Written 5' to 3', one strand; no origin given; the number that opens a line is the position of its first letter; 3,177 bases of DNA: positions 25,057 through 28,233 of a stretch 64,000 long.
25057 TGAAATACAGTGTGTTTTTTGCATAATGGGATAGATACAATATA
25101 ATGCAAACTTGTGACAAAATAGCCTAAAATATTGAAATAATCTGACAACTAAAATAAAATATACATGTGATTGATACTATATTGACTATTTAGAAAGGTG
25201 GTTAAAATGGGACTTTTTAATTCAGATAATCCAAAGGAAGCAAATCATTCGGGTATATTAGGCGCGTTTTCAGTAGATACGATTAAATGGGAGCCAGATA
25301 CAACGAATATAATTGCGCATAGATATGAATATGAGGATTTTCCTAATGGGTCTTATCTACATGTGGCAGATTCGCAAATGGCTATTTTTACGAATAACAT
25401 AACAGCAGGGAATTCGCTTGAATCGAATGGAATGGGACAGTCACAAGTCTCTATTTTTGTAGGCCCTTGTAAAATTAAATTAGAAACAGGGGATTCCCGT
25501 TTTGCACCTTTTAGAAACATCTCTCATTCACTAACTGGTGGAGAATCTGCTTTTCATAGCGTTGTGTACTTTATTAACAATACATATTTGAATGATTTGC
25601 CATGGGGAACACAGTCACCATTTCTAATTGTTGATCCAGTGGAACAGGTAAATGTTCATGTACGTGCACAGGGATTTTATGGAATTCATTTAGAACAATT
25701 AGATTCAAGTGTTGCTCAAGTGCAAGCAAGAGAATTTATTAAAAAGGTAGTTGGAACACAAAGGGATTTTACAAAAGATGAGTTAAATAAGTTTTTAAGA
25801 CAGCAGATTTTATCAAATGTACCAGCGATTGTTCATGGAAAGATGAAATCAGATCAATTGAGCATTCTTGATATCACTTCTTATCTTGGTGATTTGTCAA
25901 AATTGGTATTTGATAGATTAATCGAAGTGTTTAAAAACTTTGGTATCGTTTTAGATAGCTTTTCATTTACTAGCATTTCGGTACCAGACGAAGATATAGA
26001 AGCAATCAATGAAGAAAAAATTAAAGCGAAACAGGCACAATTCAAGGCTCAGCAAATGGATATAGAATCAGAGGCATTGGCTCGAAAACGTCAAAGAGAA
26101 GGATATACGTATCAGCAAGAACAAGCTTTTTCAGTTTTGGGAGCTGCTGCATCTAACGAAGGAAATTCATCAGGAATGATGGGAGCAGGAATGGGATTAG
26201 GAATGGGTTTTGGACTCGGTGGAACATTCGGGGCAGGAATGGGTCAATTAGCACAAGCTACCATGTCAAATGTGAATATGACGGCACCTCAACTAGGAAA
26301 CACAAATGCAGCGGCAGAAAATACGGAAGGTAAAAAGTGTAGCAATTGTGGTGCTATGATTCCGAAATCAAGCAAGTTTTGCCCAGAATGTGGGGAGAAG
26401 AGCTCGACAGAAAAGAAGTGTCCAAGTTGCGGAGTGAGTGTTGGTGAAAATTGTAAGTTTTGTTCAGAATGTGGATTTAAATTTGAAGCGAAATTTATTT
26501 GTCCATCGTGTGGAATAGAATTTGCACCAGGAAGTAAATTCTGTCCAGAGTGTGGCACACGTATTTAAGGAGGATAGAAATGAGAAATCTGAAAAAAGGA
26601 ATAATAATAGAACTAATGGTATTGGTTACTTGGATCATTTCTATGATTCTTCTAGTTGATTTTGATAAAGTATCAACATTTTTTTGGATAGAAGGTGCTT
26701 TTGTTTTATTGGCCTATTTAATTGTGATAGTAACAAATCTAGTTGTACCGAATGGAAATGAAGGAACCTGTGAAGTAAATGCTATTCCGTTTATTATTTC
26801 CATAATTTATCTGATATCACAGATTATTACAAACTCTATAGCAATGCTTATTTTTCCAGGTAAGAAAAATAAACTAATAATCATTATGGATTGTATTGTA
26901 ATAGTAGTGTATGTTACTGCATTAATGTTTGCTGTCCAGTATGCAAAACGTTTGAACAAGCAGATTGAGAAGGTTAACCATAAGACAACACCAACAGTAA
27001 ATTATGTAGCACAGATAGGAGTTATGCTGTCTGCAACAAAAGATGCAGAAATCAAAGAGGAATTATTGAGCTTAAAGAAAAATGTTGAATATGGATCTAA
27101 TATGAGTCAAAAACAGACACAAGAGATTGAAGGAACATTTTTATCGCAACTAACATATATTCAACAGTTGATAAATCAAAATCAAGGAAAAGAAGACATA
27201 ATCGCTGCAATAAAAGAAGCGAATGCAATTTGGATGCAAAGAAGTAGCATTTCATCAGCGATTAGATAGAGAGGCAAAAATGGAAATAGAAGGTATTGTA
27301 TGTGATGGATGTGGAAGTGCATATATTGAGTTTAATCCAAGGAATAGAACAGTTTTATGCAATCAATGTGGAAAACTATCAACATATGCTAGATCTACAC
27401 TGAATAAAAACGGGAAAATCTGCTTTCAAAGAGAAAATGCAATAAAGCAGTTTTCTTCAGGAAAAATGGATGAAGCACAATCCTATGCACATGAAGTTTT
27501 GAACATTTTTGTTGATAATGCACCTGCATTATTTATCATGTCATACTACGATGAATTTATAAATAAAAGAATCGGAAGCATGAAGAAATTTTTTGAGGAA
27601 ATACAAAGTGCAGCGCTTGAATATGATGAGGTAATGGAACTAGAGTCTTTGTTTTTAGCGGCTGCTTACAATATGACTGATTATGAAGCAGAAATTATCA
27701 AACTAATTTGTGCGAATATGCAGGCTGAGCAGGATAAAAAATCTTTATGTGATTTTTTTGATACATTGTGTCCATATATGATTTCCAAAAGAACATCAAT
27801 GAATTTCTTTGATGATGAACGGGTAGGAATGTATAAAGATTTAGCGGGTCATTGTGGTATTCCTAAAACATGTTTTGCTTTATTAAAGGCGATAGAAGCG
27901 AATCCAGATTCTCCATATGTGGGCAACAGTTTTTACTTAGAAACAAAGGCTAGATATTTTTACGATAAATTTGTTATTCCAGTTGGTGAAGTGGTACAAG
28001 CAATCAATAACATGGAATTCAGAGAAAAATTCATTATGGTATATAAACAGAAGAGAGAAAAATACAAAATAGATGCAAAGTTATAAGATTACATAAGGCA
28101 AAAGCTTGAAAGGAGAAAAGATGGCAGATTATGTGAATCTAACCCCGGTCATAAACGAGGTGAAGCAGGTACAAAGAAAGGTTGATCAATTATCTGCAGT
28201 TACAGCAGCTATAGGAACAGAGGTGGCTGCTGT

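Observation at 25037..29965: Tight five-gene operon: SPFH protein with a four-zinc-ribbon tail, 4-TM protein, zinc-ribbon protein, 553-aa coiled-coil TM protein and a 54-aa acidic ORF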

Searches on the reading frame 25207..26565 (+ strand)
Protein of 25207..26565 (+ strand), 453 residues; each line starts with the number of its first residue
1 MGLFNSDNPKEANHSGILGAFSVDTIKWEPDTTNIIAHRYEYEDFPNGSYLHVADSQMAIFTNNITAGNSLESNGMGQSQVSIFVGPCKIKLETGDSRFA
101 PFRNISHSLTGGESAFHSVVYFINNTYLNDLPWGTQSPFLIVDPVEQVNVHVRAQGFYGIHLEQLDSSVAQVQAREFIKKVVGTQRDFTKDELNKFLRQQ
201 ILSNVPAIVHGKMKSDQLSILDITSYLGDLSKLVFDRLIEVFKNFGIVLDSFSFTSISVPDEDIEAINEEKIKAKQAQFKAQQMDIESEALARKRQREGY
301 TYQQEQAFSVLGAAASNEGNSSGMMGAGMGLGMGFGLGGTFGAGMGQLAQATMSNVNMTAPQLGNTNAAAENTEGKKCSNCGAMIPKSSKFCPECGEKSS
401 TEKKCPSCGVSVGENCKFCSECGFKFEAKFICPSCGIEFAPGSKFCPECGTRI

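Call 8: search_protein_families(library=pfam, proteins=[window:25207-26565:+], max_evalue=1)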
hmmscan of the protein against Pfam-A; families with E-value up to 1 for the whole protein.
window:25207-26565:+ (453 aa): 18 families
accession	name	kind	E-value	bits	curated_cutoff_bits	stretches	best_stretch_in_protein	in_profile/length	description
PF13421.11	Band_7_1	-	1.5e-24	87.3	24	1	105-269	55-205/211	SPFH domain-Band 7 family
PF13240.11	Zn_Ribbon_1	-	3.4e-16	58.9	25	3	377-397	1-21/23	zinc-ribbon domain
PF12773.13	DZR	-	8e-14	52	27.3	2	378-423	1-45/45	Double zinc ribbon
PF13248.11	Zn_ribbon_3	-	3.5e-12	45.8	27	3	429-453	2-26/26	zinc-ribbon domain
PF17032.10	Zn_ribbon_15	-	5.2e-09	37.2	28.9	3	367-396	44-73/73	zinc-ribbon family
PF01145.31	Band_7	-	3.5e-07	30.9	23.6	1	171-283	71-171/176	SPFH domain / Band 7 family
PF10571.15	UPF0547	-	5.9e-05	23.6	29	2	403-428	1-26/26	Uncharacterised protein family UPF0547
PF24460.1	DUF7575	-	0.00033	20.4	28.5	2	432-452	6-26/28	Domain of unknown function (DUF7575)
PF18912.6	DZR_2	-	0.0012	19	27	1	376-422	8-55/56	Double zinc ribbon domain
PF07191.17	Zn_ribbon_6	-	0.018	15.5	25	0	404-438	2-38/67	Double zinc ribbon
PF23580.1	Znf_XAF1_N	-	0.032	14.1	27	1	373-389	3-19/30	XIAP-associated factor 1-like, N-terminal zinc finger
PF01198.24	Ribosomal_L31e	-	0.1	13.2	25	1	174-213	31-70/82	Ribosomal protein L31e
PF01529.25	DHHC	-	0.11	13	28.7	0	372-396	2-26/133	DHHC palmitoyltransferase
PF06527.16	TniQ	-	0.28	12.3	27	0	348-400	57-118/142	TniQ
PF12172.15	zf-ChsH2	-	0.37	11.1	23.2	1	375-397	11-33/37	ChsH2, rubredoxin-like zinc ribbon domain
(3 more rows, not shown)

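Call 9: search_protein_families(library=padloc, proteins=[window:25207-26565:+], max_evalue=1)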
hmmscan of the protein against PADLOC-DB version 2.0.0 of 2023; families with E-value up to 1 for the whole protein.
window:25207-26565:+ (453 aa): 0 families

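Call 10: search_protein_families(library=ncbifam, proteins=[window:25207-26565:+], max_evalue=1)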
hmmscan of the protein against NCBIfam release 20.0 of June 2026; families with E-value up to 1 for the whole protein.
window:25207-26565:+ (453 aa): 4 families
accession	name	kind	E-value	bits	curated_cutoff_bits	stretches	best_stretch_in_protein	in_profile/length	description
NF049953.1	ribbon_DG_selen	exception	7.5e-07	29.2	130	3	428-451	146-169/172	zinc ribbon-containing (seleno)protein DG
NF011149.0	PRK14559.1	equivalog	0.079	11.7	374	1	378-424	4-49/642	serine/threonine phosphatase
NF011302.0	PRK14714.1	equivalog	0.32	8.4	1791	2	402-451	680-730/1350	DNA-directed DNA polymerase II large subunit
NF005651.0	PRK07418.1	subfamily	0.48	8.5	942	1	352-398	572-616/617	acetolactate synthase large subunit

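Call 39: search_solved_structures(query=window:25207-26565:+, max_evalue=1)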
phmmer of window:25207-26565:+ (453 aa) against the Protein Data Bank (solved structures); distinct sequences matched with E-value up to 1: 14.
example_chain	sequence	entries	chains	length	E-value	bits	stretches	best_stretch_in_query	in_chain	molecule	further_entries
9sfa_A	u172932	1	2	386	0.033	16.6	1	397-428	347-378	Putative regulatory protein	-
5tr7_A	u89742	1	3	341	0.06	15.8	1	289-382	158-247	D-alanyl-D-alanine carboxypeptidase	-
8rrh_B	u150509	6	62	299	0.091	15.2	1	206-317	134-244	Prohibitin-2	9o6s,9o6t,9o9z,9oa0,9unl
1mey_C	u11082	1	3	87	0.37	13.2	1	377-441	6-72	CONSENSUS ZINC FINGER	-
9l94_j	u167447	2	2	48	0.44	12.9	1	368-401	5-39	Large ribosomal subunit protein eL40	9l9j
5mko_A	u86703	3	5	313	0.5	12.7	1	361-435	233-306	TtuA PH0300 | PH0300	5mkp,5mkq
3vrh_A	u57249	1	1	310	0.51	12.7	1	361-435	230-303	Putative uncharacterized protein PH0300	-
9fhl_C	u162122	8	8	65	0.64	12.4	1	371-437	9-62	Small zinc finger protein HVO-2753-like zinc-binding pocket domain-containing protein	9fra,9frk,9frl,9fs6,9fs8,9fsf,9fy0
6hms_B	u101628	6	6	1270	0.77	12.1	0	403-452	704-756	DNA polymerase II large subunit,DNA polymerase II large subunit | DP2 | DNA polymerase II large subunit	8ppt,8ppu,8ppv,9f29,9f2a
6t8h_B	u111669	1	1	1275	0.77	12.1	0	403-452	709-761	DP2 subunit of D-family DNA-polymerase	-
5ijl_A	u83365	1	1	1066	0.81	12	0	403-452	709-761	DNA polymerase II large subunit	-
6o8w_2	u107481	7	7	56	0.87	11.9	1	377-397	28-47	50S ribosomal protein L32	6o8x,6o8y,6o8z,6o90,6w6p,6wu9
7nhk_4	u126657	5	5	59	0.9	11.9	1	377-397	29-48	50S ribosomal protein L32 | 50S ribosomal protein L32-3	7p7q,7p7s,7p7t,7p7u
7p7r_4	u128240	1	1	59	0.91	11.9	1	377-397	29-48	50S ribosomal protein L32-3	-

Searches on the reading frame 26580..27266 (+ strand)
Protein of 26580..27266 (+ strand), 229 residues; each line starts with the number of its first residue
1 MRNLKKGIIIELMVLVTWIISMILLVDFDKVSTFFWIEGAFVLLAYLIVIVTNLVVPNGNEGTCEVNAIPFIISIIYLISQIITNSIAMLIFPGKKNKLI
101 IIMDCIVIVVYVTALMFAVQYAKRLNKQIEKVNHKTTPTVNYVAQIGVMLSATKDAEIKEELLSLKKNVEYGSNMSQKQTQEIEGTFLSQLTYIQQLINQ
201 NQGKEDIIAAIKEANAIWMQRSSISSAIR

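Call 8: search_protein_families(library=pfam, proteins=[window:26580-27266:+], max_evalue=1)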
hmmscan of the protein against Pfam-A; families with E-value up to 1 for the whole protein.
window:26580-27266:+ (229 aa): 3 families
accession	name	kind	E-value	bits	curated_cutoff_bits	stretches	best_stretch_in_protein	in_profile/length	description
PF17158.10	MASE4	-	0.0045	16.9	28.4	1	10-57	159-206/239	Membrane-associated sensor, integral membrane domain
PF05184.20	SapB_1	-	0.072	13.6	25.2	1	192-213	11-32/38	Saposin-like type B, region 1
PF02674.22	Colicin_V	-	0.092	13.2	29.3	1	104-148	24-67/144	Colicin V production protein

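Call 9: search_protein_families(library=padloc, proteins=[window:26580-27266:+], max_evalue=1)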
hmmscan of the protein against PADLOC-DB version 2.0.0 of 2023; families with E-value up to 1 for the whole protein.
window:26580-27266:+ (229 aa): 0 families

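Call 10: search_protein_families(library=ncbifam, proteins=[window:26580-27266:+], max_evalue=1)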
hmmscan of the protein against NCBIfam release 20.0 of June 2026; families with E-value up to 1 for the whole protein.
window:26580-27266:+ (229 aa): 3 families
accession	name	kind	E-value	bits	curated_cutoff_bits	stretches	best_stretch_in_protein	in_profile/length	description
TIGR04179.1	rhombo_lipo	equivalog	0.043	13.1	150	1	88-169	138-218/259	rhombotarget lipoprotein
NF003209.0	PRK04171.2-4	equivalog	0.048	13.3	360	1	95-161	57-122/222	ribosome biogenesis protein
NF009420.1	PRK12785.1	equivalog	0.049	13.4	197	1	93-170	15-91/161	flagellar basal body-associated protein FliL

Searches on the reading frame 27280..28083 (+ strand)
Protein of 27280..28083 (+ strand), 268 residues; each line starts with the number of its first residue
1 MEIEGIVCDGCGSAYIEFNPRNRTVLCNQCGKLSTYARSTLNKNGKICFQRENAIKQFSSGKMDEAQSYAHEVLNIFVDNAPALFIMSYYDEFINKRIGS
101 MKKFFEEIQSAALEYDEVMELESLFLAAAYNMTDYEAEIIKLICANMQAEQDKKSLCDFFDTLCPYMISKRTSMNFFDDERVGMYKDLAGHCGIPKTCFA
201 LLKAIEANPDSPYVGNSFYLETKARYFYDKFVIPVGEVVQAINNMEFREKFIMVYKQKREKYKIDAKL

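Call 8: search_protein_families(library=pfam, proteins=[window:27280-28083:+], max_evalue=1)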
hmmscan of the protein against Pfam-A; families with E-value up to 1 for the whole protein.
window:27280-28083:+ (268 aa): 6 families
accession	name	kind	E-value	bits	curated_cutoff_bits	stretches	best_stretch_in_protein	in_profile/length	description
PF24834.1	PH_Rhabdo_glycop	-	0.0022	18.4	28.8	1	147-194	14-60/75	Rhabdovirus glycoprotein G PH domain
PF08271.17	Zn_Ribbon_TF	-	0.0049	16.8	29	1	7-31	2-26/43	TFIIB zinc-binding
PF23477.1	zf_Tbcl_2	-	0.012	15.8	27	1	6-30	6-32/37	Probable treble clef zinc finger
PF01667.23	Ribosomal_S27e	-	0.026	14.7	24.5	1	6-32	8-34/55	Ribosomal protein S27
PF05191.20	ADK_lid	-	0.046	14.1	26.6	1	7-32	3-29/36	Adenylate kinase, active site lid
PF19134.6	DUF5817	-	0.078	13.4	31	1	6-37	4-34/57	Domain of unknown function (DUF5817)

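Call 9: search_protein_families(library=padloc, proteins=[window:27280-28083:+], max_evalue=1)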
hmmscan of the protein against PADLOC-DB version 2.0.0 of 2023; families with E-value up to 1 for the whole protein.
window:27280-28083:+ (268 aa): 0 families

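Call 10: search_protein_families(library=ncbifam, proteins=[window:27280-28083:+], max_evalue=1)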
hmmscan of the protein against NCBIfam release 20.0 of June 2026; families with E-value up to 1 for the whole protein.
window:27280-28083:+ (268 aa): 2 families
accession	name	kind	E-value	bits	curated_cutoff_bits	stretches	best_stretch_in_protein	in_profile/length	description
TIGR04272.1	cxxc_cxxc_Mbark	domain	0.026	14.3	36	1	6-30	6-32/37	CxxC-x17-CxxC domain-containing protein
TIGR01985.1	phasin_2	equivalog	0.08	13.4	99.7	1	91-150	7-64/123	phasin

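Call 33: find_homologous_proteins(query=window:27280-28083:+)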
Query window:27280-28083:+ (268 aa): 130 proteins with E <= 0.001 among 364 candidates; the best 120 are listed.
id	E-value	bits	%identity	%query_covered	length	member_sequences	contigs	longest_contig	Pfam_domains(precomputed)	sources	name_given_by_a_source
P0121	3.9e-177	605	100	100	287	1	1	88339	-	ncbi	-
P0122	6.1e-117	408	67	100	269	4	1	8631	PF08271.18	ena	-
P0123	2.4e-104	367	57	100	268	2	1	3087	-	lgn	-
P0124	8.3e-104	365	56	100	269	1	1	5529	PF08271.18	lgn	-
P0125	8.5e-104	365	57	100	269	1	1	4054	-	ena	-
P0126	7.9e-103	362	56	100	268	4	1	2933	-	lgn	-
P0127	2.8e-102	360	56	100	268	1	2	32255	-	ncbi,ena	-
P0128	4.5e-102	359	56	100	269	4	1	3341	-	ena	-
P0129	1.1e-101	358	56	100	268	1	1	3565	-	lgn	-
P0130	2.0e-101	357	56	100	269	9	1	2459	-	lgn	-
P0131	2.7e-101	357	56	100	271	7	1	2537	-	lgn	-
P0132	5.1e-101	356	55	100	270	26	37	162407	-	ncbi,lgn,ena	-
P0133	1.0e-100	355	56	100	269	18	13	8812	-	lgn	-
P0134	2.9e-100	353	56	100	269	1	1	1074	-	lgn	-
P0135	5.0e-100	352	55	100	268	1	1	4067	-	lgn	-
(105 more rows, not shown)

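Call 38: search_solved_structures(query=A2, max_evalue=10)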
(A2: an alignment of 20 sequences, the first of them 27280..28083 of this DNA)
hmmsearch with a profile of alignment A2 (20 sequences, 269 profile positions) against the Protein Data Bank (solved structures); distinct sequences matched with E-value up to 10: 20.
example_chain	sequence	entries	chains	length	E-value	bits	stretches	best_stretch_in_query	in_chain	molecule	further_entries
9v21_sC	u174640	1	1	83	0.017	17.9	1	5-32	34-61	Small ribosomal subunit protein eS27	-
9v1j_sC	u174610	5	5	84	0.018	17.9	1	5-32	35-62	Small ribosomal subunit protein eS27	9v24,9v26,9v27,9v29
9o17_AX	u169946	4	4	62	0.042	16.7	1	5-33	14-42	Small ribosomal subunit protein eS27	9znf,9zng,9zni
1pft_A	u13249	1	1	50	0.17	14.7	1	6-31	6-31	TFIIB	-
9fhl_W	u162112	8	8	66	0.26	14.1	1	5-38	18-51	Small ribosomal subunit protein eS27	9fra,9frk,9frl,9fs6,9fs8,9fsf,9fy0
9hxd_A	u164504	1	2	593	0.33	13.8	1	100-190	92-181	Bacterial antiviral defense protein Ec2ApeA from Escherichia coli strain 2-156-04_S4_C1 (o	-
9hxb_A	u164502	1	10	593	0.33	13.8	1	100-190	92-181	Bacterial antiviral defense protein Ec2ApeA from Escherichia coli strain 2-156-04_S4_C1 (d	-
9hxi_A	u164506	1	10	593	0.33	13.8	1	100-190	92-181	Bacterial antiviral defense protein Ec2ApeA from Escherichia coli strain 2-156-04_S4_C1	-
9hxe_A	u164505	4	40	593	0.33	13.8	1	100-190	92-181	Bacterial antiviral defense protein Ec2ApeA from Escherichia coli strain 2-156-04_S4_C1 (H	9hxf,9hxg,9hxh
9e71_BY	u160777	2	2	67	0.36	13.7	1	5-32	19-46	Small ribosomal subunit protein eS27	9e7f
6sw9_W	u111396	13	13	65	0.51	13.1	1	5-32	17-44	30S ribosomal protein S27e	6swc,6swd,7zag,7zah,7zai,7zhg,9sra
7qca_SBB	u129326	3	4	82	0.53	13.1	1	4-31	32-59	eS27 SBB | eS27 | 40S ribosomal protein S27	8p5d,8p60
3qqc_A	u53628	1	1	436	0.74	12.6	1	2-52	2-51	DNA-directed RNA polymerase subunit b, DNA-directed RNA polymerase subunit a', DNA-directe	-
1dlp_A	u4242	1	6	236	0.98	12.2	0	14-70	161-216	LECTIN SCAFET PRECURSOR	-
6tmf_Y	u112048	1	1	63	1.2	11.9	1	5-32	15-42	30S ribosomal protein S27e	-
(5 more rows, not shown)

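Call 44: predict_structure(alignment_id=A2)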
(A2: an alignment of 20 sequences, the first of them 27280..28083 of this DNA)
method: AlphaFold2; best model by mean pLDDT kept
length: 268 residues; sequences in the alignment: 20
mean_pLDDT: 87.2   pTM: 0.78
mean pLDDT of the five models: 87.2, 86.2, 84.3, 83.8, 82.4
residues with pLDDT >= 90: 164; 70-90: 77; 50-70: 23; < 50: 4
segments of 3 or more residues with pLDDT < 50: 1-3
pLDDT, mean of each block of 10 residues (from residue 1): 59 75 76 67 61 90 89 75 95 94 91 85 95 94 84 88 95 92 95 93 96 93 95 97 90 97 94
secondary structure, 60 per line:
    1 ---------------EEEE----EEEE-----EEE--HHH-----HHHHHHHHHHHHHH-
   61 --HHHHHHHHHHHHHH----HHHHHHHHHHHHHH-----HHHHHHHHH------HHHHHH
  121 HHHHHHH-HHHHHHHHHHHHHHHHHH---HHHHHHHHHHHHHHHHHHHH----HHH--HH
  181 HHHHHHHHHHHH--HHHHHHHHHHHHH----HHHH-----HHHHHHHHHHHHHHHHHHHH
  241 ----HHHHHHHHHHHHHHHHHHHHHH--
elements in order: E16-19 E24-27 E33-35 H46-59 H63-76 H81-94 H100-108 H115-127 H129-146 H150-169 H179-192 H195-207 H212-215 H221-240 H245-266
